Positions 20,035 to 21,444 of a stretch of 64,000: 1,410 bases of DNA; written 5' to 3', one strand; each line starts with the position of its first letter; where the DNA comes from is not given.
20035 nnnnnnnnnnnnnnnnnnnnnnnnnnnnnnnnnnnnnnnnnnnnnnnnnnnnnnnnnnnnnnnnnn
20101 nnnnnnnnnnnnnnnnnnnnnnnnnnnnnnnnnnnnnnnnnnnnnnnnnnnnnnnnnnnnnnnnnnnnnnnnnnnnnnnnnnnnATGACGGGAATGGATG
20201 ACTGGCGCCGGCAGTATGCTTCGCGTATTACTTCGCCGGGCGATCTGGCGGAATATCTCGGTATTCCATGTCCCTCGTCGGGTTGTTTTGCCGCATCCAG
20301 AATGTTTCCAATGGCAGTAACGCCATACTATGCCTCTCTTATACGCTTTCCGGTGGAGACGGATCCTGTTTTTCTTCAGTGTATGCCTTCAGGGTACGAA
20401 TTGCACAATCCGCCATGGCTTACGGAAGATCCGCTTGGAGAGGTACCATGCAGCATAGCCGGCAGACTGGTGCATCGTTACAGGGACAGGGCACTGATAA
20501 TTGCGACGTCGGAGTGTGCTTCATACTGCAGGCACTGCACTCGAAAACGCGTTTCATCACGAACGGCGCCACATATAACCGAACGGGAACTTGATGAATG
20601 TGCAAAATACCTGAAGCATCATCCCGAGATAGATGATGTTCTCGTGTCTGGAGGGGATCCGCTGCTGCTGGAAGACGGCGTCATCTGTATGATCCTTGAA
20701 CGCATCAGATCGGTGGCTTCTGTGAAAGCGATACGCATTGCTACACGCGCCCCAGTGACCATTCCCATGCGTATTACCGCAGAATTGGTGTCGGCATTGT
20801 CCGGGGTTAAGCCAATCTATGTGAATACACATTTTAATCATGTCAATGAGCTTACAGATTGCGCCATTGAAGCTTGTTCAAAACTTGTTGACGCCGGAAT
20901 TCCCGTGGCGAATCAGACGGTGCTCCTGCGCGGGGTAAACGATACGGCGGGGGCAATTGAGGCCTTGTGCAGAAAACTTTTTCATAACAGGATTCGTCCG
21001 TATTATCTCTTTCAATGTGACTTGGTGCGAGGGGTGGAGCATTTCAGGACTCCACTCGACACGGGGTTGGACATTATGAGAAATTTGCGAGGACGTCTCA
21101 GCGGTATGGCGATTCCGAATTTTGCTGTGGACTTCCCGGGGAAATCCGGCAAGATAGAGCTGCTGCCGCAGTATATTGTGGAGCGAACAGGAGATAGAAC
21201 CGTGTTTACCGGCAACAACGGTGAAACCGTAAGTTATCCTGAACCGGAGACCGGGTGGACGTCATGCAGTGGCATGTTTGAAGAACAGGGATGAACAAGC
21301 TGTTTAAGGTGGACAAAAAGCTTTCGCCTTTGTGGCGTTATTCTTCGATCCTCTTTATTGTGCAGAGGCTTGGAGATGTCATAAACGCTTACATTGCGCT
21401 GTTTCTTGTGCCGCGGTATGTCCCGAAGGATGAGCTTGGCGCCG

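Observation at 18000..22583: Tightly overlapped operon: parA-like ATPase / NSS Na+ symporter / lysine-2,3-aminomutase-family radical SAM / MOP flippase-like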

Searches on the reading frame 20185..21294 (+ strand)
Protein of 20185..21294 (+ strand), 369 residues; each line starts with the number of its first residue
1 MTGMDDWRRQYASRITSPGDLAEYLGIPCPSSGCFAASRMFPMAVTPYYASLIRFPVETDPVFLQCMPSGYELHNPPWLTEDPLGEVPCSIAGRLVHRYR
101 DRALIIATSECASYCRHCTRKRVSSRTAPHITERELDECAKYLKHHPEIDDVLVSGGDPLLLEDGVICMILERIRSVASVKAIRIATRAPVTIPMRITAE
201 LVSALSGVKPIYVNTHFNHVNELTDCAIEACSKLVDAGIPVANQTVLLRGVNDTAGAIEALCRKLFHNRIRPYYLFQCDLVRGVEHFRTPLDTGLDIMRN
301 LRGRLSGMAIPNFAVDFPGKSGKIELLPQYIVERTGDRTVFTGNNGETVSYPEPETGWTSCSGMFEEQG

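Call 3: search_protein_families(library=pfam, proteins=[window:20185-21294:+], max_evalue=0.01)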
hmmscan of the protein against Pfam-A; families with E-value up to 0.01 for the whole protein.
window:20185-21294:+ (369 aa): 3 families
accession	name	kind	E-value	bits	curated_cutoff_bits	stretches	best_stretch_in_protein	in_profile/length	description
PF12544.13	LAM_C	-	5.5e-13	49.6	26.7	1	299-357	2-60/127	Lysine-2,3-aminomutase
PF04055.27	Radical_SAM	-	1.4e-12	48.5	29.5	1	106-253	2-156/166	Radical SAM superfamily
PF13353.11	Fer4_12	-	3e-06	28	22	1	108-185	12-88/137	4Fe-4S single cluster domain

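Call 4: search_protein_families(library=ncbifam, proteins=[window:20185-21294:+], max_evalue=0.01)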
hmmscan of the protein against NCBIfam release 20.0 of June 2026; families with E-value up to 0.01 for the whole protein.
window:20185-21294:+ (369 aa): 16 families
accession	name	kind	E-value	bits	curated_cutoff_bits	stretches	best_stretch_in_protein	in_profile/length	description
TIGR03820.1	lys_2_3_AblA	equivalog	1.3e-111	373.3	525.4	1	4-358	7-365/417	lysine 2,3-aminomutase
TIGR04368.1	Glu_2_3_NH3_mut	equivalog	7.4e-102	340.9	650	1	5-352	56-403/404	glutamate 2,3-aminomutase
TIGR04468.1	arg_2_3_am_muta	equivalog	1.3e-89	300.7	600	1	5-342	3-342/351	arginine 2,3-aminomutase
TIGR00238.1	TIGR00238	subfamily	1.7e-86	290.2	199.2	1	5-319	15-331/331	KamA family radical SAM protein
TIGR03822.1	AblA_like_2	hypoth_equivalog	1.2e-80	271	396.25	1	39-330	26-319/321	lysine-2,3-aminomutase-like protein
TIGR03821.1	EFP_modif_epmB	equivalog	1.8e-73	247.4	369.3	1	7-324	1-319/321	EF-P beta-lysylation protein EpmB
TIGR03977.1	rSAM_pair_HxsC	equivalog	1.6e-05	23.9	267.9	1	99-185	23-104/292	His-Xaa-Ser system radical SAM maturase HxsC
NF043069.1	T4HPD_activ_SAM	equivalog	0.00014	21.3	425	1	102-266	79-240/299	trans-4-hydroxy-L-proline dehydratase activase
TIGR02495.1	NrdG2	equivalog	0.0003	20.2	131.15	1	103-177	18-89/193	anaerobic ribonucleoside-triphosphate reductase activating protein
TIGR02491.1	NrdG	equivalog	0.00057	19.8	126.1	1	108-183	22-99/154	anaerobic ribonucleoside-triphosphate reductase activating protein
TIGR02668.1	moaA_archaeal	equivalog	0.00098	18.2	325.25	1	105-189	14-94/303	GTP 3',8-cyclase MoaA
NF001199.0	PRK00164.2-1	equivalog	0.0016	17.7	231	1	105-187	16-94/308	GTP 3',8-cyclase MoaA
TIGR02666.1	moaA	equivalog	0.0016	17.5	284.05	1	107-189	16-100/336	GTP 3',8-cyclase MoaA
TIGR04053.2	TIGR04053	equivalog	0.0019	17.5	395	1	107-192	14-94/366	TIGR04053 family radical SAM/SPASM domain-containing protein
TIGR02494.1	PFLE_PFLC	subfamily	0.0022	17.3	174.35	1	150-265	125-239/293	glycyl-radical enzyme activating protein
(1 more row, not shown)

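Call 12: find_homologous_proteins(query=window:20185-21294:+)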
Query window:20185-21294:+ (369 aa): 7999 proteins with E <= 0.001 among 8000 candidates; the best 120 are listed.
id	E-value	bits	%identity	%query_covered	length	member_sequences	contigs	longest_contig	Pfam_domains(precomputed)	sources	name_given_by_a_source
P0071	1.9e-250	848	99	100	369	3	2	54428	PF12544.14,PF04055.28,PF13353.12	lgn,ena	-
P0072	2.9e-147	509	62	94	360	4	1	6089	PF12544.14,PF04055.28,PF13353.12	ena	-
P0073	2.8e-143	495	63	94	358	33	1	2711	PF12544.14,PF04055.28,PF13353.12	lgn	-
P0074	2.8e-143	495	63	96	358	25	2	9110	PF12544.14,PF04055.28,PF13353.12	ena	-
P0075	5.7e-143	494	62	96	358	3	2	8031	PF12544.14,PF04055.28,PF13353.12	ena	-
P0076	1.4e-135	470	66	87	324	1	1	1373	PF12544.14,PF04055.28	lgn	-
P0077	1.5e-133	463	61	95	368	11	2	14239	PF12544.14,PF04055.28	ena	-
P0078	4.8e-133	462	61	95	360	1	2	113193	PF12544.14,PF04055.28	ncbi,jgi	ncbi:MAG: KamA family radical SAM protein [Kiritimatiellia bacterium]|jgi:lysine 2,3-aminomutase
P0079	5.8e-133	461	60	96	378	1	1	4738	PF12544.14,PF04055.28,PF13353.12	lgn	-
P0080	1.5e-131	457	60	96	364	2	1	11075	PF12544.14,PF04055.28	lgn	-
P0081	4.3e-131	455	58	95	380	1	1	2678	PF12544.14,PF04055.28,PF13353.12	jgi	-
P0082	5.4e-130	452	61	95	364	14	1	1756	PF12544.14,PF04055.28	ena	-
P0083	1.5e-129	450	61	96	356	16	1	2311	PF12544.14,PF04055.28,PF13353.12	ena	-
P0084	1.6e-129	450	61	95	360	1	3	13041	PF12544.14,PF04055.28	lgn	-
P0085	2.8e-129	449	60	95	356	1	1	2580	PF12544.14,PF04055.28,PF13353.12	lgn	-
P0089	2.7e-127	443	60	88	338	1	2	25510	PF12544.14,PF04055.28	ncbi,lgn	-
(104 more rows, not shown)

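Call 16: find_encoding_contigs(protein=P0078, flank=8000, max_places=2)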
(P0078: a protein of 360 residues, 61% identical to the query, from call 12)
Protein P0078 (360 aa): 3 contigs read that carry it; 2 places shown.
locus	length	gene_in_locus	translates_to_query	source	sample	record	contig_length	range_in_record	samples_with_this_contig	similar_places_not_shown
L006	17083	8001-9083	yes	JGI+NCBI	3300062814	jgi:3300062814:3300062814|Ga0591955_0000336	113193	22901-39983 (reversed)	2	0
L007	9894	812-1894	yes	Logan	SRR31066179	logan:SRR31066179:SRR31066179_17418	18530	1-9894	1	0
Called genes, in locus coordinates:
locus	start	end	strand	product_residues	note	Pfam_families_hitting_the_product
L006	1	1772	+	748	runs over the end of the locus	PF21995:RNR-II_ins_dom (weak), PF02867:Ribonuc_red_lgC (faint)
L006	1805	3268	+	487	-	PF01336:tRNA_anti-codon, PF01409:tRNA-synt_2d (faint), PF00152:tRNA-synt_2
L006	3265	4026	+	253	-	PF22784:PTP-SAK (weak)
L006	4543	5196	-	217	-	PF02517:Rce1-like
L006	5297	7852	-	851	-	PF06165:GH94_b-supersand, PF17167:Glyco_hydro_94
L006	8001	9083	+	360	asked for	PF04055:Radical_SAM, PF12544:LAM_C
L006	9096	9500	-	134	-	-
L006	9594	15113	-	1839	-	-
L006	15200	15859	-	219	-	PF01467:CTP_transf_like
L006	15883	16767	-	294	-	PF00483:NTP_transferase, PF12804:NTP_transf_3 (weak)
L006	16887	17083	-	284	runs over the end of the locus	PF00398:RrnaAD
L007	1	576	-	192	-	?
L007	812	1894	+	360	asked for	PF04055:Radical_SAM, PF12544:LAM_C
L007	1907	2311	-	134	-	-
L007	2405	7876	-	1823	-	-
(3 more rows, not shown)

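Call 17: find_encoding_contigs(protein=P0077, flank=8000, max_places=2)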
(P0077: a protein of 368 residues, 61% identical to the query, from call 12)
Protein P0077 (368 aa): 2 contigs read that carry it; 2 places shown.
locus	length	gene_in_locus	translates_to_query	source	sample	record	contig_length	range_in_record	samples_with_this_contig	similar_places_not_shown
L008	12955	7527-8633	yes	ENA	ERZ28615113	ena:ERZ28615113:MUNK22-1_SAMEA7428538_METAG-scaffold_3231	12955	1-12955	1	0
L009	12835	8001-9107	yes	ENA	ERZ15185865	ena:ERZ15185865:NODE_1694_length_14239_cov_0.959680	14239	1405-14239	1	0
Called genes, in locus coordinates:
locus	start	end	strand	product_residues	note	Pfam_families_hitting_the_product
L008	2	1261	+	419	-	?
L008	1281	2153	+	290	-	PF01261:AP_endonuc_2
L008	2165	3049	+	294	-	PF01370:Epimerase, PF02719:Polysacc_synt_2 (faint), PF04321:RmlD_sub_bind, PF16363:GDP_Man_Dehyd, PF07993:NAD_binding_4 (faint)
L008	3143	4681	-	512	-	PF08323:Glyco_transf_5, PF13439:Glyco_transf_4, PF13579:Glyco_trans_4_4, PF00534:Glycos_transf_1, PF13692:Glyco_trans_1_4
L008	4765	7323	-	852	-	PF11897:DUF3417, PF00343:Phosphorylase, PF28476:GlgP_C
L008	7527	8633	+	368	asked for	PF04055:Radical_SAM, PF12544:LAM_C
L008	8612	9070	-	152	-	-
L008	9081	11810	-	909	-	-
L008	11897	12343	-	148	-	-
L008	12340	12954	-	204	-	?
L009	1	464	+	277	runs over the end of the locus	PF00702:Hydrolase, PF13344:Hydrolase_6, PF13419:HAD_2 (weak), PF13242:Hydrolase_like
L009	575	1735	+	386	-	PF01408:GFO_IDH_MocA, PF22725:GFO_IDH_MocA_C3, PF02894:GFO_IDH_MocA_C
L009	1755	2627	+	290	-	PF01261:AP_endonuc_2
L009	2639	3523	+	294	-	PF01370:Epimerase, PF02719:Polysacc_synt_2 (faint), PF04321:RmlD_sub_bind, PF16363:GDP_Man_Dehyd, PF07993:NAD_binding_4 (faint)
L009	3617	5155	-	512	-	PF08323:Glyco_transf_5, PF13439:Glyco_transf_4, PF13579:Glyco_trans_4_4, PF00534:Glycos_transf_1, PF13692:Glyco_trans_1_4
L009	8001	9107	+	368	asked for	PF04055:Radical_SAM, PF12544:LAM_C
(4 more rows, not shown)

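Call 18: find_encoding_contigs(protein=P0089, flank=8000, max_places=2)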
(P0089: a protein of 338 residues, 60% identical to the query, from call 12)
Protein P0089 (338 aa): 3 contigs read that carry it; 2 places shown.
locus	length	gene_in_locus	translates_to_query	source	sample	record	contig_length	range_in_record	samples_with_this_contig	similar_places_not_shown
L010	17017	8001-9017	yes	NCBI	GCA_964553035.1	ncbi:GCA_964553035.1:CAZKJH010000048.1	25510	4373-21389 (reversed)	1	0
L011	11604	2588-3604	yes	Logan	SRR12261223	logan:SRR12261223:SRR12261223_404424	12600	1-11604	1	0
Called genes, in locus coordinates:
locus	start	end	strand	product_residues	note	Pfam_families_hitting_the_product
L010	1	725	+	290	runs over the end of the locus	PF00950:ABC-3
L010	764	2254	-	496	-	PF00474:SSF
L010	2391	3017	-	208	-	PF13189:Cytidylate_kin2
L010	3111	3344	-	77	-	-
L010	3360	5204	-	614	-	PF01443:Viral_helicase1 (faint), PF00580:UvrD-helicase (weak), PF13086:AAA_11 (weak), PF13245:AAA_19, PF13604:AAA_30, PF05127:NAT10_TcmA_helicase (weak), PF13401:AAA_22, PF13538:UvrD_C_2, +1 more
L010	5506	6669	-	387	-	PF00266:Aminotran_5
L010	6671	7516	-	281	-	PF01592:NifU_N, PF04324:Fer2_BFD, PF01106:NifU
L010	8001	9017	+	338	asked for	PF04055:Radical_SAM, PF12544:LAM_C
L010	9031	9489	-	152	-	-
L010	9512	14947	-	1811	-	-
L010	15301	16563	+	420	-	PF01120:Alpha_L_fucos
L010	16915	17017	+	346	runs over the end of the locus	PF13449:Phytase-like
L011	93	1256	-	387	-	PF00266:Aminotran_5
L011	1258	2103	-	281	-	PF01592:NifU_N, PF04324:Fer2_BFD, PF01106:NifU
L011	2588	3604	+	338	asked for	PF04055:Radical_SAM, PF12544:LAM_C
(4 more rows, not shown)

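Call 19: search_solved_structures(query=window:20185-21294:+, show_alignments=3)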
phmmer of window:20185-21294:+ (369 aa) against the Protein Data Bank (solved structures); distinct sequences matched with E-value up to 0.001: 1.
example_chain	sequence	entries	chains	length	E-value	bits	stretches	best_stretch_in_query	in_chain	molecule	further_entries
2a5h_A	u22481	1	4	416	3.9e-94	318.8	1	5-361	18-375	L-lysine 2,3-aminomutase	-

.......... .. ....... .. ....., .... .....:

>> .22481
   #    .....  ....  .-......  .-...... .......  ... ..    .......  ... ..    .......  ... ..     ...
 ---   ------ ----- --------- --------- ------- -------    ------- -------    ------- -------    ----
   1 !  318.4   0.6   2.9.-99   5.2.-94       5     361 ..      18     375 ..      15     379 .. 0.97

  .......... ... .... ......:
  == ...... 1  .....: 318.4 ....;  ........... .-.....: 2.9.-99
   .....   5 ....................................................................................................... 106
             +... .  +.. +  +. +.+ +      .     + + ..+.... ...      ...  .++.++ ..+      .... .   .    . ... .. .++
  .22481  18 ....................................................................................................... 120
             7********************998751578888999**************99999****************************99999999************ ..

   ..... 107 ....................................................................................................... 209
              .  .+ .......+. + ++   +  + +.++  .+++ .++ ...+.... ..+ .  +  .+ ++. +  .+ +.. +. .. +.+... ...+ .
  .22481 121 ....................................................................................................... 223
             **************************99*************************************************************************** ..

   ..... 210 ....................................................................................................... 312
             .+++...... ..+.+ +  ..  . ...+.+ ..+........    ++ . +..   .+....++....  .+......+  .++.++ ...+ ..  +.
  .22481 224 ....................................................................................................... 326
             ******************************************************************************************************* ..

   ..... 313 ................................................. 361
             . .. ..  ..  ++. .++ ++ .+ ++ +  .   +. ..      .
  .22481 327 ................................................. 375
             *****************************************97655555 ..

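Call 26: find_encoding_contigs(protein=P0074, flank=8000, max_places=3)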
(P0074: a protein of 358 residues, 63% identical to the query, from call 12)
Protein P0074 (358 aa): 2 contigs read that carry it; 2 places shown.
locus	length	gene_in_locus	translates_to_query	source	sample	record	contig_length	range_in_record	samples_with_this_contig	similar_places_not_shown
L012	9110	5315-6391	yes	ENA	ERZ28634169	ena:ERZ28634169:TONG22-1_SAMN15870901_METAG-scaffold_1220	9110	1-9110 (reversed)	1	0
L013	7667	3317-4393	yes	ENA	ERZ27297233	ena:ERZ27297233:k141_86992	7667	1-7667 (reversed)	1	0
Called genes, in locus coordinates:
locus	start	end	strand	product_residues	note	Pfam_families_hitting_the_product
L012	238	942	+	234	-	-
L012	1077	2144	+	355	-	-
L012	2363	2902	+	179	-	PF00694:Aconitase_C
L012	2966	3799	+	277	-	PF00142:Fer4_NifH, PF01656:CbiA, PF02374:ArsA_ATPase (weak), PF06564:CBP_BcsQ (weak), PF09140:MipZ (weak), PF10609:ParA (weak), PF13614:AAA_31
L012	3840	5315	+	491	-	PF00209:SNF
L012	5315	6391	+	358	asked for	PF13353:Fer4_12 (weak), PF04055:Radical_SAM, PF12544:LAM_C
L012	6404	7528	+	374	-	-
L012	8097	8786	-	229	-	PF03781:FGE-sulfatase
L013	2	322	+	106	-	?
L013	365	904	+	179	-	PF00694:Aconitase_C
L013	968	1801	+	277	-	PF00142:Fer4_NifH, PF01656:CbiA, PF02374:ArsA_ATPase (weak), PF06564:CBP_BcsQ (weak), PF09140:MipZ (weak), PF10609:ParA (weak), PF13614:AAA_31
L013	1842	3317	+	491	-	PF00209:SNF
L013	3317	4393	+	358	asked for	PF13353:Fer4_12 (weak), PF04055:Radical_SAM, PF12544:LAM_C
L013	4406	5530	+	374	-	-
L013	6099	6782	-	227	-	PF03781:FGE-sulfatase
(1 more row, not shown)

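Call 27: find_encoding_contigs(protein=P0072, flank=8000, max_places=2)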
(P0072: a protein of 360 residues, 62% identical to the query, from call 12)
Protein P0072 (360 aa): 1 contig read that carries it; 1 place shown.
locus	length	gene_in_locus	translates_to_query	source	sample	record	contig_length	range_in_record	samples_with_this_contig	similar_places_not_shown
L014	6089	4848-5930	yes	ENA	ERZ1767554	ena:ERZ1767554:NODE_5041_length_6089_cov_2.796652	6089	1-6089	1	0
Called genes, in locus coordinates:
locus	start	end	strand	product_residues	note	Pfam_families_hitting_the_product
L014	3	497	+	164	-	?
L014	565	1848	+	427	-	PF00330:Aconitase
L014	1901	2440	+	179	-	PF00694:Aconitase_C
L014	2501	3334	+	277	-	PF00142:Fer4_NifH, PF01656:CbiA, PF02374:ArsA_ATPase (weak), PF06564:CBP_BcsQ (faint), PF09140:MipZ (weak), PF10609:ParA, PF13614:AAA_31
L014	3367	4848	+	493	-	PF00209:SNF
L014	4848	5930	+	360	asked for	PF13353:Fer4_12, PF04055:Radical_SAM, PF12544:LAM_C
